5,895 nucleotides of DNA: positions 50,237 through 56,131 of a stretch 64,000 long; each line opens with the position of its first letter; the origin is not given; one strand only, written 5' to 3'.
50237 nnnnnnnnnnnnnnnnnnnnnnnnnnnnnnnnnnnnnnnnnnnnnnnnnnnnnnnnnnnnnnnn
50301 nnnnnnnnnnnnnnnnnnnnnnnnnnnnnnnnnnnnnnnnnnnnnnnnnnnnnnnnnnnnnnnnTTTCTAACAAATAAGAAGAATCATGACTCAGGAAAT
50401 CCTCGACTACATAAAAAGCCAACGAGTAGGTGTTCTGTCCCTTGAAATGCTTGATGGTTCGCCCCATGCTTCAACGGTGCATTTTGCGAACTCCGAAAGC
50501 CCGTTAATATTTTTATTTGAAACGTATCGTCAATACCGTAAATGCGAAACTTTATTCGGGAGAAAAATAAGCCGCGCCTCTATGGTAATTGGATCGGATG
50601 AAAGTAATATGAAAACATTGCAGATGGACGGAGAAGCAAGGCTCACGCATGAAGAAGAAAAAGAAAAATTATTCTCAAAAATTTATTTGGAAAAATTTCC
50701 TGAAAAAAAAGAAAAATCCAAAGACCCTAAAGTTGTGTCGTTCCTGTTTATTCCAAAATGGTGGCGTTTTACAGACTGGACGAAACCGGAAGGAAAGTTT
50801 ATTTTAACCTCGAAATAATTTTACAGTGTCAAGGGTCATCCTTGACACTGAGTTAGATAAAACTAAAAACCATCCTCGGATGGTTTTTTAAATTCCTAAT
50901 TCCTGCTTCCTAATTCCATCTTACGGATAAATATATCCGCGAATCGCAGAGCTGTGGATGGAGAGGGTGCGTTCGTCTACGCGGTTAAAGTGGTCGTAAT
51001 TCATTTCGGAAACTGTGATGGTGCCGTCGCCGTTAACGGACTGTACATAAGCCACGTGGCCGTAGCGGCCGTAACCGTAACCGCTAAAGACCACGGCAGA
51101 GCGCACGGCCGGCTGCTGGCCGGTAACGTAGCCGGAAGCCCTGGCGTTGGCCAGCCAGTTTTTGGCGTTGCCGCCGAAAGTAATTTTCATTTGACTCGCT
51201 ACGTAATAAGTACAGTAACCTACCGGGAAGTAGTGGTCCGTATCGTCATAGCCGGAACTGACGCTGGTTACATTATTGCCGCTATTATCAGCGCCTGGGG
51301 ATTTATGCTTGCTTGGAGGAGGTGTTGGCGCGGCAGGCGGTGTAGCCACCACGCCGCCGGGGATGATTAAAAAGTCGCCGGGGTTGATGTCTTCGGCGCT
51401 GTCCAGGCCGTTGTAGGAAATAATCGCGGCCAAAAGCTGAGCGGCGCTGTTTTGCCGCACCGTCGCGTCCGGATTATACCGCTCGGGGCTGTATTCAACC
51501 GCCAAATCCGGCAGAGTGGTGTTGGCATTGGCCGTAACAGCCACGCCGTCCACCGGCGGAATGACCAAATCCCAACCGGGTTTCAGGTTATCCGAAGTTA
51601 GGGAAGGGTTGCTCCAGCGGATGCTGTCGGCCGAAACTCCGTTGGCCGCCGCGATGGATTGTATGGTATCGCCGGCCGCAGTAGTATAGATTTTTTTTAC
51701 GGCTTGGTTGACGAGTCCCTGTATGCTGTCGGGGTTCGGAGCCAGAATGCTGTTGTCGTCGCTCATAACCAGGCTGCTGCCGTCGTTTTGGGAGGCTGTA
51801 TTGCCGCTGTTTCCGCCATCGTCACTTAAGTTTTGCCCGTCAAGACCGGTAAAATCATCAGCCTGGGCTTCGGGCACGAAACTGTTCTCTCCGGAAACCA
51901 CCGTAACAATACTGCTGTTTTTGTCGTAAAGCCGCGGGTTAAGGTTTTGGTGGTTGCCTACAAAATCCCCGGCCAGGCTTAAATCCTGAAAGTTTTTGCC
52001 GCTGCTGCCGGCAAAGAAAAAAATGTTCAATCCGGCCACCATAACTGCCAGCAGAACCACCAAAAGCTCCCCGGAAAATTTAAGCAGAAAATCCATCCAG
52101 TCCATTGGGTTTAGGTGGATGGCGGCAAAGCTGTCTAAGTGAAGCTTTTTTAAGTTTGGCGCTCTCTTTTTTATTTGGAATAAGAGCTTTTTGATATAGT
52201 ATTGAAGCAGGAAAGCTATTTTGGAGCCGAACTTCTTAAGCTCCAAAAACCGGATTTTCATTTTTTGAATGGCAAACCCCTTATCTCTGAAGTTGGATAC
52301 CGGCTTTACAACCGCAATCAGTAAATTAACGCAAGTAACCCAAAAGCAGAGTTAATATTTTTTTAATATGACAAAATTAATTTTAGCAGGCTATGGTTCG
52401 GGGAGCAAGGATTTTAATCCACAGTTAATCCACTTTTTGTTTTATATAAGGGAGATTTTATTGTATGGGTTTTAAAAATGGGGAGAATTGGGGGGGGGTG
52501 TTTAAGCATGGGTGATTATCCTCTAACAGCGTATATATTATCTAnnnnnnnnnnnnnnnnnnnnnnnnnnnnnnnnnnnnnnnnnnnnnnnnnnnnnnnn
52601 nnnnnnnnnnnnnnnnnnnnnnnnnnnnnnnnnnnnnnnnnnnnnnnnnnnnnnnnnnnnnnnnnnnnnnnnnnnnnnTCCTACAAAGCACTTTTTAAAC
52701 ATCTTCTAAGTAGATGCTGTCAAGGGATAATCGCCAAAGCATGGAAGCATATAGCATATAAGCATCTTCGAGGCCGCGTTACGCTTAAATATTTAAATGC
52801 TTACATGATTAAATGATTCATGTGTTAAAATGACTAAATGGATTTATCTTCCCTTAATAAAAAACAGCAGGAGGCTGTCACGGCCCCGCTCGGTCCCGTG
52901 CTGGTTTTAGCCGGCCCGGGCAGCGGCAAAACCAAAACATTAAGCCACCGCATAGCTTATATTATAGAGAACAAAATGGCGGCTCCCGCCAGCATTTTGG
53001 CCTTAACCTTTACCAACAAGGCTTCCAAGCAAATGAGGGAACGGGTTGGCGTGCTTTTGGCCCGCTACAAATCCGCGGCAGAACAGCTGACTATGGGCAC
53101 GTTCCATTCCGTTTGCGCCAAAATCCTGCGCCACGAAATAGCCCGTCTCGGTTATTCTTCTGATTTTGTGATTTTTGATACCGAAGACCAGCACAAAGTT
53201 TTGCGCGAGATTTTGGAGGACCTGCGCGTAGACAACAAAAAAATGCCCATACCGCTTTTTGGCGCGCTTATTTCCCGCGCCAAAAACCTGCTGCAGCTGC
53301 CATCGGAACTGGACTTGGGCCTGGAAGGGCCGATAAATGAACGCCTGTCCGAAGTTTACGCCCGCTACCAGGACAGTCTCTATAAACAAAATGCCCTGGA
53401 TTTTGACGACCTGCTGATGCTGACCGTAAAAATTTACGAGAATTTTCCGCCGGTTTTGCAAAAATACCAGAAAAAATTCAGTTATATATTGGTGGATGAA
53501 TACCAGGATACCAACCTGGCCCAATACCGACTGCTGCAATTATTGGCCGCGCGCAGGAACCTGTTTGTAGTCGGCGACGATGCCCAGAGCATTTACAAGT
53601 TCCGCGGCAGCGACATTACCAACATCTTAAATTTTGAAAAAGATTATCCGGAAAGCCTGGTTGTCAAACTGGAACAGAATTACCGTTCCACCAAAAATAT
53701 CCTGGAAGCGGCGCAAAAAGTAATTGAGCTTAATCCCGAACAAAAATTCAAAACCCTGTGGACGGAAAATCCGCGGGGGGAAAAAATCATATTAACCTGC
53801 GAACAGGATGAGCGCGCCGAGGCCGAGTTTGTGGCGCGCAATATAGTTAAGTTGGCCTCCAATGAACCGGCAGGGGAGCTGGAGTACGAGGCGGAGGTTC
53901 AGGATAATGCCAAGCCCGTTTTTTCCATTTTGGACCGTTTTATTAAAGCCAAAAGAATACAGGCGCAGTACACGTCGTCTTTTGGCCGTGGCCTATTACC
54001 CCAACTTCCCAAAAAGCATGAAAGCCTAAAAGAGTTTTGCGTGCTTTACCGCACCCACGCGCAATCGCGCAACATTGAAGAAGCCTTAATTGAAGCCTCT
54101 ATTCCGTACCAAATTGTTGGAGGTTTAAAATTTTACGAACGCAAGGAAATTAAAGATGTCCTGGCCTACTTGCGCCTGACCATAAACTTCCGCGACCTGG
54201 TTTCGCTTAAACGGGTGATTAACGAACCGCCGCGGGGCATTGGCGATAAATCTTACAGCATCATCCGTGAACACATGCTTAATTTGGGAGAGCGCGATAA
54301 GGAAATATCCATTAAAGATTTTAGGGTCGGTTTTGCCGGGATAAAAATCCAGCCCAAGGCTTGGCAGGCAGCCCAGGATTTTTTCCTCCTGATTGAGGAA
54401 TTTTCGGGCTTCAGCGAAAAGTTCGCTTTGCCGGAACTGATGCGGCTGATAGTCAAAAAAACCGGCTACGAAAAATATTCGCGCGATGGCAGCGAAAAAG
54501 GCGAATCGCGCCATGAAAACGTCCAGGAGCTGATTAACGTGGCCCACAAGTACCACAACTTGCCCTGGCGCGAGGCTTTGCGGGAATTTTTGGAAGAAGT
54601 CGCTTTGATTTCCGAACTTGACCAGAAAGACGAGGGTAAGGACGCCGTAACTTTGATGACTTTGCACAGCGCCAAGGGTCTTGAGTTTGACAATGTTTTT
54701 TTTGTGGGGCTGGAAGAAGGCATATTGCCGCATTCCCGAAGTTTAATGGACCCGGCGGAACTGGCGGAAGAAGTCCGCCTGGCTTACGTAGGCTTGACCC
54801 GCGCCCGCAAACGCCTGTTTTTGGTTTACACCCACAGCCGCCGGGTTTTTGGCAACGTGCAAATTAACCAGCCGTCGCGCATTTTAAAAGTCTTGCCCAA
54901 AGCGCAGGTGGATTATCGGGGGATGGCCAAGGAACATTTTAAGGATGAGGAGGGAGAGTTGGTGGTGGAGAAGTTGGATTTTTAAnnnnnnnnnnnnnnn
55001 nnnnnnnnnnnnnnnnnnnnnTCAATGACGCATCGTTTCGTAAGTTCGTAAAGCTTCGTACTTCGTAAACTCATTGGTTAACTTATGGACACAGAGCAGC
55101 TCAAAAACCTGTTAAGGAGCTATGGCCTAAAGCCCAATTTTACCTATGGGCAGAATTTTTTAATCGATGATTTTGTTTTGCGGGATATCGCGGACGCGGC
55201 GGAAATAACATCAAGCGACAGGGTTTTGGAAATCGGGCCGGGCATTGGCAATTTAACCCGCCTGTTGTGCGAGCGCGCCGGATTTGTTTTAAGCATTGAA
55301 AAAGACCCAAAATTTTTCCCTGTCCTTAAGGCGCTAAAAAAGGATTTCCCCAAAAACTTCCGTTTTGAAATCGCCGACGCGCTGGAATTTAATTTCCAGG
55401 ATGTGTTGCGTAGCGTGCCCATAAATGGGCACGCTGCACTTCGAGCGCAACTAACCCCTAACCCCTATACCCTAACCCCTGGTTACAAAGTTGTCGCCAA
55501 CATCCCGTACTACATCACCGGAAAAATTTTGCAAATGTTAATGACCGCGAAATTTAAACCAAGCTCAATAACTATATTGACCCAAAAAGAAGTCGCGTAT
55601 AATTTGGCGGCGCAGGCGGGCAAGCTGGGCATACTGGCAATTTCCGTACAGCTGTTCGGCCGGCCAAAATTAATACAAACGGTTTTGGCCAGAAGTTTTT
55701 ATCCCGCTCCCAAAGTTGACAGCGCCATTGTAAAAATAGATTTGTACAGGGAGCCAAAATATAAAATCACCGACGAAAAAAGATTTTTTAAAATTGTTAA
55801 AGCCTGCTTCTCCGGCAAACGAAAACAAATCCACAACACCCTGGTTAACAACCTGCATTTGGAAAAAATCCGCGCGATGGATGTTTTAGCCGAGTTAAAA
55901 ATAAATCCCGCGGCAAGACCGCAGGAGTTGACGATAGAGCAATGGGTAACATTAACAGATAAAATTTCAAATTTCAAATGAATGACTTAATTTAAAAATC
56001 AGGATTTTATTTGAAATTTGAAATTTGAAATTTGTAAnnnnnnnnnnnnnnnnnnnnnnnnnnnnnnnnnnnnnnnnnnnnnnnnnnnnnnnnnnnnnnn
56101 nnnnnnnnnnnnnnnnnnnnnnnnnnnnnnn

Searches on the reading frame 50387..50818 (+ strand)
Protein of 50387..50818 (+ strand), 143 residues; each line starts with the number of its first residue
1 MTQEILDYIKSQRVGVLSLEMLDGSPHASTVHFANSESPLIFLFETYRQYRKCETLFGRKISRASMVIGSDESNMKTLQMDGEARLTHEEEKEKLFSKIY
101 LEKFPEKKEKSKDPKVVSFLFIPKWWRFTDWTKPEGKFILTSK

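Call 55: search_protein_families(library=pfam, proteins=[window:50387-50818:+], max_evalue=0.0001)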
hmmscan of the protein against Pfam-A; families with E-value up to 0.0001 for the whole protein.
window:50387-50818:+ (143 aa): 1 family
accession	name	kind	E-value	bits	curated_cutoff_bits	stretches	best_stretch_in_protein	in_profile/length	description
PF01243.27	PNPOx_N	-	8e-11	42.8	28.1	1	1-129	1-119/120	Pyridoxamine 5'-phosphate oxidase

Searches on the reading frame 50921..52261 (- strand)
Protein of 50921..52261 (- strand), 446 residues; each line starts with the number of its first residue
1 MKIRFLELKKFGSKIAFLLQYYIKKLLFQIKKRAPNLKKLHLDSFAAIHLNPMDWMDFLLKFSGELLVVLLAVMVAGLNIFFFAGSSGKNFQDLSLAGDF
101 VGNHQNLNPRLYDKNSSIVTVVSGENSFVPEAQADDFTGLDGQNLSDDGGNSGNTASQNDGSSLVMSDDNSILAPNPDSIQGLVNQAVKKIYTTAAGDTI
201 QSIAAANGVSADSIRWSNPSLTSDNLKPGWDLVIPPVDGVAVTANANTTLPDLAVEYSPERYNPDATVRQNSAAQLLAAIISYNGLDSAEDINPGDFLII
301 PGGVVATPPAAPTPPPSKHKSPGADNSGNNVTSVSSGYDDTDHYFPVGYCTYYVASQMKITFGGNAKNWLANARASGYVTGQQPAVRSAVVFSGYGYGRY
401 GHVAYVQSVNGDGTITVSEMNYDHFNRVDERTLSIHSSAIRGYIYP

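Call 55: search_protein_families(library=pfam, proteins=[window:50921-52261:-], max_evalue=0.0001)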
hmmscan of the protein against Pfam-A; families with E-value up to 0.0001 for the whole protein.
window:50921-52261:- (446 aa): 2 families
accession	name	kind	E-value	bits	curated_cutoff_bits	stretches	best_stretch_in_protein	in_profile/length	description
PF05257.22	CHAP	-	1.5e-17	64.3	26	1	345-421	6-81/81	CHAP domain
PF01476.26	LysM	-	1.8e-12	47.4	20.9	1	192-235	1-43/43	LysM domain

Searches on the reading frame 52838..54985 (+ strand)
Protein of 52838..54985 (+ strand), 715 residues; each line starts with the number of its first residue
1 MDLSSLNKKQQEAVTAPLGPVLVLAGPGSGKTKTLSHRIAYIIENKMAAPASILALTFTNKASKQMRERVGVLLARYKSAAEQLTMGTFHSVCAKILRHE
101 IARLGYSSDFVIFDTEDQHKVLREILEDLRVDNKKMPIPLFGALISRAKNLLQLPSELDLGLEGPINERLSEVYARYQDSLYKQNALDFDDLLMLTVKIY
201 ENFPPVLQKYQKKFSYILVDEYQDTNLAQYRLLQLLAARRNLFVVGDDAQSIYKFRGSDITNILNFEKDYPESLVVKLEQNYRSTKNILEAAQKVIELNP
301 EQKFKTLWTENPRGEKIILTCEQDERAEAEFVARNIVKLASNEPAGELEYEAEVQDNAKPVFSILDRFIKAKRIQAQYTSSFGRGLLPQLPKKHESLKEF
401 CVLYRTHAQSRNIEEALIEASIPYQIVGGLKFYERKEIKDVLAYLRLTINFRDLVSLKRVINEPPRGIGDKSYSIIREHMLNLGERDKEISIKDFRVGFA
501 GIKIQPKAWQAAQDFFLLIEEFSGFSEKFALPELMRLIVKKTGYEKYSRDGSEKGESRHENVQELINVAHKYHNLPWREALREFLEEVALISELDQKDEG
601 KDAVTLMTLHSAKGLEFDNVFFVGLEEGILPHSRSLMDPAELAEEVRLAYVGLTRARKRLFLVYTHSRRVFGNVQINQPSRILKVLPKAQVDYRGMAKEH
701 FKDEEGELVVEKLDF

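Call 55: search_protein_families(library=pfam, proteins=[window:52838-54985:+], max_evalue=0.0001)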
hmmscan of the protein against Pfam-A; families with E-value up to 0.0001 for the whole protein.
window:52838-54985:+ (715 aa): 7 families
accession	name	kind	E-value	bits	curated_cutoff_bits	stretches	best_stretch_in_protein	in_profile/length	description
PF00580.27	UvrD-helicase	-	1.3e-87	294.4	23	1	6-271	1-271/271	UvrD/REP helicase N-terminal domain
PF13361.12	UvrD_C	-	6.5e-74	249.9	25.6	2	389-666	63-349/350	UvrD-like helicase C-terminal domain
PF13245.12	AAA_19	-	5.3e-25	88.6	25.1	1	10-256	1-134/134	AAA domain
PF01443.25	Viral_helicase1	-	1.5e-10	41.7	21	0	588-662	161-226/228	Viral superfamily 1 RNA helicase core domain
PF13538.12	UvrD_C_2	-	5.6e-09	36.2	27.4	1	604-663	2-52/52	UvrD-like helicase C-terminal domain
PF13604.12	AAA_30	-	9.3e-06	25.9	27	0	6-72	2-68/191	AAA domain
PF13086.12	AAA_11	-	1.6e-05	25.2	27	0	6-107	2-92/257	AAA domain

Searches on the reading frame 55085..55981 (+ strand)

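Call 55: search_protein_families(library=pfam, proteins=[window:55085-55981:+], max_evalue=0.0001)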
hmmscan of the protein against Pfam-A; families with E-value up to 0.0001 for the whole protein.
window:55085-55981:+ (298 aa): 1 family
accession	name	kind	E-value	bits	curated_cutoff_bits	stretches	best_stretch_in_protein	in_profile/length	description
PF00398.26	RrnaAD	-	8e-49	166.5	24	1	16-293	3-260/263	Ribosomal RNA adenine dimethylase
